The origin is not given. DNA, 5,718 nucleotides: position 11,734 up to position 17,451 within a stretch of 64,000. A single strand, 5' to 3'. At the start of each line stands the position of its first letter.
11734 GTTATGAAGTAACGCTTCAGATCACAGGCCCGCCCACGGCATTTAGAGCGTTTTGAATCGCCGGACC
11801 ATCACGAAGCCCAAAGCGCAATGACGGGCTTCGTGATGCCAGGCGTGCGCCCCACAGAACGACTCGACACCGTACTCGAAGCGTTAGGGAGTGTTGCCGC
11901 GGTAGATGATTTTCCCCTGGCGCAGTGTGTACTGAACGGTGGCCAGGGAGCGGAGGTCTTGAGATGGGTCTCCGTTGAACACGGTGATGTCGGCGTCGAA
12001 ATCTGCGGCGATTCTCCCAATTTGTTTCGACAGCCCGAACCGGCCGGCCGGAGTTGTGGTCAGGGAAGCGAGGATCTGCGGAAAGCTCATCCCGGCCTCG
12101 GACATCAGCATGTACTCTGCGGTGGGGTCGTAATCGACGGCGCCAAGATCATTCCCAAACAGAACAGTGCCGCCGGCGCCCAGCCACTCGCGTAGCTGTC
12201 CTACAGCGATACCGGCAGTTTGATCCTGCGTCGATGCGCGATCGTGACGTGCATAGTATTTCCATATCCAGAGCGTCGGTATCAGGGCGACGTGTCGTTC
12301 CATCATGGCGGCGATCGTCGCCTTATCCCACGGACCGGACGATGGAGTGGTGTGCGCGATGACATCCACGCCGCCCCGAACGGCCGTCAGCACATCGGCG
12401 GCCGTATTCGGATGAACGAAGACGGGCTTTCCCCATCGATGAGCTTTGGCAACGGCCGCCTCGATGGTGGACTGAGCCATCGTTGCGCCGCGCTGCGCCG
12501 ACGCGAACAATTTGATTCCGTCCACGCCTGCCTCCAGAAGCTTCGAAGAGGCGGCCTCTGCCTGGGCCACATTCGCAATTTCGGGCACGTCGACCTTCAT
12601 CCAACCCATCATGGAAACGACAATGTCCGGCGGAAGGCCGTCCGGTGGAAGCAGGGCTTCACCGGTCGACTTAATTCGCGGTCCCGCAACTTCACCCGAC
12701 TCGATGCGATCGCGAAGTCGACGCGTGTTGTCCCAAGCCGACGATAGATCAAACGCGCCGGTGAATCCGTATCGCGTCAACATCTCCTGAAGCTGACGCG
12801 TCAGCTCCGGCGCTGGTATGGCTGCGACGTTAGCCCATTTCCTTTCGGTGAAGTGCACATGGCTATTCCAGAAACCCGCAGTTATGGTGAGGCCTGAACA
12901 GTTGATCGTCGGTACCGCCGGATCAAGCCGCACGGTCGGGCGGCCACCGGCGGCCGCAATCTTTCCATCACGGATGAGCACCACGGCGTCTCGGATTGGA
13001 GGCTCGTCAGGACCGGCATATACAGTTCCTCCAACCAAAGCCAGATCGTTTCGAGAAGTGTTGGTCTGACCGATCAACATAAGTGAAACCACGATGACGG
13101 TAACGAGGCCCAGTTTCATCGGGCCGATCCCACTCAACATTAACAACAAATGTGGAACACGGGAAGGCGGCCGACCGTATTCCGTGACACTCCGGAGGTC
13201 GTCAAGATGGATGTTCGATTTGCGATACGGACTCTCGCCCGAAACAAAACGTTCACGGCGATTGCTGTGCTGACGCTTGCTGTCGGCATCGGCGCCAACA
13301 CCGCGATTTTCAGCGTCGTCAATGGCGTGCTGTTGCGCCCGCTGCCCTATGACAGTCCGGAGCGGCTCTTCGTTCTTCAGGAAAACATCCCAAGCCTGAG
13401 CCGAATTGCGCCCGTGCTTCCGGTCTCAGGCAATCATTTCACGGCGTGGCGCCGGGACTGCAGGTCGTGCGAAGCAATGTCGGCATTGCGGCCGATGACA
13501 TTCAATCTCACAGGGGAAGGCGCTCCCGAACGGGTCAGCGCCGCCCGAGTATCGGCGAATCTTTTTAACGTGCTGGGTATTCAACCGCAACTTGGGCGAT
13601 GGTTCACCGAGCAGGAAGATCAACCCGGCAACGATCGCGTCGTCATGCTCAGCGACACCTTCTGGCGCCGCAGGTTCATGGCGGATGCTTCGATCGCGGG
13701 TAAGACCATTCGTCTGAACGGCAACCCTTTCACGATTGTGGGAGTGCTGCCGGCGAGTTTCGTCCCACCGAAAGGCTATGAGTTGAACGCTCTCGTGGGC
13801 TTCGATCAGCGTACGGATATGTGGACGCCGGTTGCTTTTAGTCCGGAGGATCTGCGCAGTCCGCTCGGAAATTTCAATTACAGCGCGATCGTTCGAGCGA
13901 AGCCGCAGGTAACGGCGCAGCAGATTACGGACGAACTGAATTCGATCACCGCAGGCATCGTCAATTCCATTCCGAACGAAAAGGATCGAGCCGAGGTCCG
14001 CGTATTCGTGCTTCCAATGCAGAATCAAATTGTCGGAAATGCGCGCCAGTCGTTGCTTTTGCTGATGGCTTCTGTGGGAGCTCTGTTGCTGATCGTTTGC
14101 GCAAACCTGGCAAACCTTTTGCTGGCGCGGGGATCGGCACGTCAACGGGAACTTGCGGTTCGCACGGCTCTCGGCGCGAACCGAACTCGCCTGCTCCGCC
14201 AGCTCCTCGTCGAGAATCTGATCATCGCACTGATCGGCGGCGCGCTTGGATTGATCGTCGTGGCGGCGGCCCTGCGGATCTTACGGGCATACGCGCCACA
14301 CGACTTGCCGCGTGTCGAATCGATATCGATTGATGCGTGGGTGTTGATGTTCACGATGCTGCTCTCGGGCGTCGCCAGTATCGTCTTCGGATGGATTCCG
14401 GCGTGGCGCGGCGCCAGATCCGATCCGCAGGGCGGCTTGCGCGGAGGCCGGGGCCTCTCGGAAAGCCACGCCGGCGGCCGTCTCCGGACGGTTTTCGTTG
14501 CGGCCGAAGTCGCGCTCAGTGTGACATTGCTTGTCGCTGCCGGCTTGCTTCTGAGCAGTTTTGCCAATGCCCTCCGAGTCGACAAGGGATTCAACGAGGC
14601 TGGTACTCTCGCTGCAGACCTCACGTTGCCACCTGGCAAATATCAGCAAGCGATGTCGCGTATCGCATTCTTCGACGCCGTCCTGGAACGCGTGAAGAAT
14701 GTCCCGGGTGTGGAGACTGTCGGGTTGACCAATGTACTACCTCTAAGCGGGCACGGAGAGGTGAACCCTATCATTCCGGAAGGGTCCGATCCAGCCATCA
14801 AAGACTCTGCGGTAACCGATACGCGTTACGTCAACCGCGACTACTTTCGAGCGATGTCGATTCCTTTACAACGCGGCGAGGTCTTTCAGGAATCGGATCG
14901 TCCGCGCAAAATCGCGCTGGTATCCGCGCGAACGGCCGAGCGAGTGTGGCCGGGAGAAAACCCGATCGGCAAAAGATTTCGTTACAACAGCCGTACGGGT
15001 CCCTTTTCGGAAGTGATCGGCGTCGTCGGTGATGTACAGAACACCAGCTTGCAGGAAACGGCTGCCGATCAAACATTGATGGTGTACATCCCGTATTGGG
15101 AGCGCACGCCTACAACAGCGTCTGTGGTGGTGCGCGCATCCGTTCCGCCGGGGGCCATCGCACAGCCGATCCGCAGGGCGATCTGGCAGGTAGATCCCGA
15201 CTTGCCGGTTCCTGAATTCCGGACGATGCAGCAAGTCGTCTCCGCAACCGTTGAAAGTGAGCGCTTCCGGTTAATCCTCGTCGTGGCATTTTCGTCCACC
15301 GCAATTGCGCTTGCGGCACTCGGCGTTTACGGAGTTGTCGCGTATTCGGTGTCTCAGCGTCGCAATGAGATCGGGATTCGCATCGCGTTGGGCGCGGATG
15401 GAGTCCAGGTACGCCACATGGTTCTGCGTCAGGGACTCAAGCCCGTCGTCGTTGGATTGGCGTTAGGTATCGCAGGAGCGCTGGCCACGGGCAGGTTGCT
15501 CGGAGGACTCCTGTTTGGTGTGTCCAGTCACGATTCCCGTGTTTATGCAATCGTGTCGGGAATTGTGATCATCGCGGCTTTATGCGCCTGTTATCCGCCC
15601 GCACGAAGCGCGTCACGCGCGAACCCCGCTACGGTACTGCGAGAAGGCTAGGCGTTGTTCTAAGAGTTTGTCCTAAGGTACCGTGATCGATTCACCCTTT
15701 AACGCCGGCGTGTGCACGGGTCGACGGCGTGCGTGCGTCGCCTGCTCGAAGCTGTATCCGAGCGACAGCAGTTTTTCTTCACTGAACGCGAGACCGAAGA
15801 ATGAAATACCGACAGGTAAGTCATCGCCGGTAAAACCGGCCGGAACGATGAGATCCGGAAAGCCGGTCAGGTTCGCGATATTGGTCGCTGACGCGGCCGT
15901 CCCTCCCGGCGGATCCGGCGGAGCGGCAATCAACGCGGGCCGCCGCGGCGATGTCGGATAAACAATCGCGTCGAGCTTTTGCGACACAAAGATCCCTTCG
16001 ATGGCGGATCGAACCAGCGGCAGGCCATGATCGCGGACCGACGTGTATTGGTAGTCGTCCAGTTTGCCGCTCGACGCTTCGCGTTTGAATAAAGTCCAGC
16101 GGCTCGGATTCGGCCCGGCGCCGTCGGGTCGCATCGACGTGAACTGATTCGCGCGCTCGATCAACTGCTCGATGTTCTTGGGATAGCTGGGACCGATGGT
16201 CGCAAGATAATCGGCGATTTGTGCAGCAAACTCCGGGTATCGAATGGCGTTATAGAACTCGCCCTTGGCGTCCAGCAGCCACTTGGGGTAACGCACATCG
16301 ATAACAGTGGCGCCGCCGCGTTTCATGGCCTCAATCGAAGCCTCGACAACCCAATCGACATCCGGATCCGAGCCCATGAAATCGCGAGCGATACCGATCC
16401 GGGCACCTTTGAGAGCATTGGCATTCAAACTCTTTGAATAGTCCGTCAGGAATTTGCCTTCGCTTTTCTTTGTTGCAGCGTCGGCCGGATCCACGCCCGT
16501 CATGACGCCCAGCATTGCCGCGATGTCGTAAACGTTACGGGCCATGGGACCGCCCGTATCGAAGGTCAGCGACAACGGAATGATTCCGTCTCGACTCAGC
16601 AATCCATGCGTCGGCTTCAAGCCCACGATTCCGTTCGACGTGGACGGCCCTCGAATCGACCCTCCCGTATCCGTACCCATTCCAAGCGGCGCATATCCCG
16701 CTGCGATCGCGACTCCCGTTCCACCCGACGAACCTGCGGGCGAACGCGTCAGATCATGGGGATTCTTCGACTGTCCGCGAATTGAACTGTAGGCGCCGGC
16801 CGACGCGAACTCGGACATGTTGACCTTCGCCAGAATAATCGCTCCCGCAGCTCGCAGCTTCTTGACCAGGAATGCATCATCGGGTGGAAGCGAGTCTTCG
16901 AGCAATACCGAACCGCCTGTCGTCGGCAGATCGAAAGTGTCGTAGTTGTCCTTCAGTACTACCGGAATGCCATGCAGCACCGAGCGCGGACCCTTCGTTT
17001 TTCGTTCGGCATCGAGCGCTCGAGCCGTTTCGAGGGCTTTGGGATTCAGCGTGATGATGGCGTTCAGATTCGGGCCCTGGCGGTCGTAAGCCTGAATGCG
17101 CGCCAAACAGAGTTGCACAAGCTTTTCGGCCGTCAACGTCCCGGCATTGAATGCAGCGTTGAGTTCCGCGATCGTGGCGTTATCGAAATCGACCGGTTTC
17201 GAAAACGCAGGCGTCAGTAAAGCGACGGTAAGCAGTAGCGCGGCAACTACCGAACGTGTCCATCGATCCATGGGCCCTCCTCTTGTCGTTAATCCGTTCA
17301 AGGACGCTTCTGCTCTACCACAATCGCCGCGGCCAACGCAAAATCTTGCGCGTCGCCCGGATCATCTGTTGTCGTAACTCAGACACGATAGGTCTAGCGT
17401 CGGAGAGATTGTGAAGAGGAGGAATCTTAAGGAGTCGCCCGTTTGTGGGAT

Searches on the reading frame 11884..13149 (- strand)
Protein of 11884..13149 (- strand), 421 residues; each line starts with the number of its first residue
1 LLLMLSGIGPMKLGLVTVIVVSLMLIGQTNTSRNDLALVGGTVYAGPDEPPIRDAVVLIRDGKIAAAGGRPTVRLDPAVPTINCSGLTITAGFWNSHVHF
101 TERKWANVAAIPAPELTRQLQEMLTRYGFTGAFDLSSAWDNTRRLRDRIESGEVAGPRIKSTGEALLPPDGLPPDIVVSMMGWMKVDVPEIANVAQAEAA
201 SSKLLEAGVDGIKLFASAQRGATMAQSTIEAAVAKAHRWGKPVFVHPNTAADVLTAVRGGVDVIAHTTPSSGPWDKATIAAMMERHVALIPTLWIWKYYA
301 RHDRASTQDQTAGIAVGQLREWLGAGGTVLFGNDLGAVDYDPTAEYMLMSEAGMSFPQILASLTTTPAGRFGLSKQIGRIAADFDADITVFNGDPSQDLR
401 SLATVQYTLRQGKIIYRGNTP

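Call 50: search_protein_families(library=pfam, proteins=[window:11884-13149:-], max_evalue=0.00001)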
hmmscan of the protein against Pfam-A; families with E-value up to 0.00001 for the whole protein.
window:11884-13149:- (421 aa): 2 families
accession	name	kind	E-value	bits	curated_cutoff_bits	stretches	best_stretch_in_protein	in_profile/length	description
PF01979.26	Amidohydro_1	-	1.3e-16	61.2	25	1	88-414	1-344/345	Amidohydrolase family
PF07969.17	Amidohydro_3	-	4.8e-16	59.7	29.7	1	196-416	227-472/472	Amidohydrolase family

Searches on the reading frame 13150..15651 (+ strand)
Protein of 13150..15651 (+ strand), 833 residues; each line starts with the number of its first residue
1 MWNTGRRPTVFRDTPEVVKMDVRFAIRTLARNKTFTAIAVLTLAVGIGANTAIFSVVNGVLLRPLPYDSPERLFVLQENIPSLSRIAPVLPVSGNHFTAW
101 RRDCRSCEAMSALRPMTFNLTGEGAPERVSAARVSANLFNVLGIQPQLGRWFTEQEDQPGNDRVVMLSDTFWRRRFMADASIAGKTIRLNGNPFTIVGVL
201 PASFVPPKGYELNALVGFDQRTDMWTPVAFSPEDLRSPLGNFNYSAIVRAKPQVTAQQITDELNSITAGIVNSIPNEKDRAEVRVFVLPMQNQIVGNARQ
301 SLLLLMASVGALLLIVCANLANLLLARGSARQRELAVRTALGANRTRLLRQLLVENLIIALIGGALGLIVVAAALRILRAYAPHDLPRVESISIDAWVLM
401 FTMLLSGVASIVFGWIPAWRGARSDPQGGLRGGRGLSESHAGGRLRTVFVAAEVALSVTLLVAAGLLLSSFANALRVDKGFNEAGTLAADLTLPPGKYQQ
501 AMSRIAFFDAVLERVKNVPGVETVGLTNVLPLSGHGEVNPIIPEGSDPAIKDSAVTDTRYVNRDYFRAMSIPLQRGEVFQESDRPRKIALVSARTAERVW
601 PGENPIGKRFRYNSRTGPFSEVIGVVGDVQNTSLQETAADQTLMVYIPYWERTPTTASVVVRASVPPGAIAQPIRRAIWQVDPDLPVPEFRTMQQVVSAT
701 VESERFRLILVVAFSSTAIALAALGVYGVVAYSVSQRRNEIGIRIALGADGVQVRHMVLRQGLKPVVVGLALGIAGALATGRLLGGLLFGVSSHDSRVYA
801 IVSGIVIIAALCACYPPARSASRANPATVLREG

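Call 50: search_protein_families(library=pfam, proteins=[window:13150-15651:+], max_evalue=0.00001)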
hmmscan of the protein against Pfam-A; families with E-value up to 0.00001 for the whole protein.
window:13150-15651:+ (833 aa): 2 families
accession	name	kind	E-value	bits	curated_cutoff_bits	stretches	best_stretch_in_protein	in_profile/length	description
PF12704.14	MacB_PCD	-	6.6e-39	134.8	27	2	36-265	1-206/207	MacB-like periplasmic core domain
PF02687.27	FtsX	-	4.1e-24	85.4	25.5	2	309-425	4-119/120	FtsX-like permease C-terminal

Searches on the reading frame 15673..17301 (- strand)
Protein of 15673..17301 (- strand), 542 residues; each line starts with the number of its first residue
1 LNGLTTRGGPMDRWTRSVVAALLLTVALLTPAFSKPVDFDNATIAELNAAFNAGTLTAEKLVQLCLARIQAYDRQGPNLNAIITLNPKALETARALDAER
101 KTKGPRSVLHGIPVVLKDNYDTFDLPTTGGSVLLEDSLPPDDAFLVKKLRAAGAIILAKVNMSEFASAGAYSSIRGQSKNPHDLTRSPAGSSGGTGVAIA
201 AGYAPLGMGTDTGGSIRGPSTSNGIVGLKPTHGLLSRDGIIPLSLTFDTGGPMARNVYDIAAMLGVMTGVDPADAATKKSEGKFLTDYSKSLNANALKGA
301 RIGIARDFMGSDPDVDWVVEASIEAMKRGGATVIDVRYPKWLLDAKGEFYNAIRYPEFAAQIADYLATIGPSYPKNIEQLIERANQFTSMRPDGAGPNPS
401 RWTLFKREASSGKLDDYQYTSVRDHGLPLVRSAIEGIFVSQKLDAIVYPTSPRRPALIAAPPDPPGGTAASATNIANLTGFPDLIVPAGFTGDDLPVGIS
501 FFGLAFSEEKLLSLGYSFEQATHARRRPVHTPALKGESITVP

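Call 50: search_protein_families(library=pfam, proteins=[window:15673-17301:-], max_evalue=0.00001)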
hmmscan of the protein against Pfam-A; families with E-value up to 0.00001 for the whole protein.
window:15673-17301:- (542 aa): 1 family
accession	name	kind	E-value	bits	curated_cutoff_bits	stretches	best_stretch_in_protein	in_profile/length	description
PF01425.27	Amidase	-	3.4e-100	336.6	27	1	61-512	2-445/445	Amidase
